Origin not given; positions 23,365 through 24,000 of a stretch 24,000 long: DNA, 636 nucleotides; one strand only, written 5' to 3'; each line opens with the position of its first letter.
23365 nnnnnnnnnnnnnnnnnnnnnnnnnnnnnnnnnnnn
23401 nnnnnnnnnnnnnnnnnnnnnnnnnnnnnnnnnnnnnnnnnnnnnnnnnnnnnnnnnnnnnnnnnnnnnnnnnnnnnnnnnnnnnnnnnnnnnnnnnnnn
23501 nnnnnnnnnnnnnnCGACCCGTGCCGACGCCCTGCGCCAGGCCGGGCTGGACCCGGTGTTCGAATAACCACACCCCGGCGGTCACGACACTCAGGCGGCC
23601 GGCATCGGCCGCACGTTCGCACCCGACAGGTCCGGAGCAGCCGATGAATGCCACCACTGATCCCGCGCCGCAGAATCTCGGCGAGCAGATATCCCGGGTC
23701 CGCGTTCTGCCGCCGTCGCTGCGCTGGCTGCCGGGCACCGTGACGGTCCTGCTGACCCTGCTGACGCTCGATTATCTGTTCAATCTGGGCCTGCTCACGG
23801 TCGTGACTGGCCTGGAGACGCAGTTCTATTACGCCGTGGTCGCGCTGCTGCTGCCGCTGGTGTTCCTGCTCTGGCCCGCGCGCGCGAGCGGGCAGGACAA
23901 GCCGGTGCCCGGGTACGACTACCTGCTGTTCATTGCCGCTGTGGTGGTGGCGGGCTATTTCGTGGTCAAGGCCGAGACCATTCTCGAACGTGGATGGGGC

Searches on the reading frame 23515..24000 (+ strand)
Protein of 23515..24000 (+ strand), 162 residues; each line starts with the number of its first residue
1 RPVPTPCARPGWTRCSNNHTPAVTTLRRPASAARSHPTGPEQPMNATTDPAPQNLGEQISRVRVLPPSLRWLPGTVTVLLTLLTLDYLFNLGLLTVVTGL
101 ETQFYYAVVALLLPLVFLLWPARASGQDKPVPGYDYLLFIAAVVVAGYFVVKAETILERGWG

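Call 10: search_protein_families(library=pfam, proteins=[window:23515-24000:+], max_evalue=0.001)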
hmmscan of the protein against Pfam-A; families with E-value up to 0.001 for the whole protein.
window:23515-24000:+ (162 aa): 0 families

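Call 55: search_protein_families(library=pfam, proteins=[window:23515-24000:+], max_evalue=0.01)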
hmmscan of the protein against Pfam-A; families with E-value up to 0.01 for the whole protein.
window:23515-24000:+ (162 aa): 0 families

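Call 60: search_protein_families(library=ncbifam, proteins=[window:23515-24000:+], max_evalue=0.001)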
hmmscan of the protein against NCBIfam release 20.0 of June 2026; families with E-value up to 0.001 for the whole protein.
window:23515-24000:+ (162 aa): 1 family
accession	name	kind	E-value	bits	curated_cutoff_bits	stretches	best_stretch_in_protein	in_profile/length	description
TIGR02123.1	TRAP_fused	subfamily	6.2e-08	31.8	320.65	1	76-161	5-87/615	TRAP transporter fused permease subunit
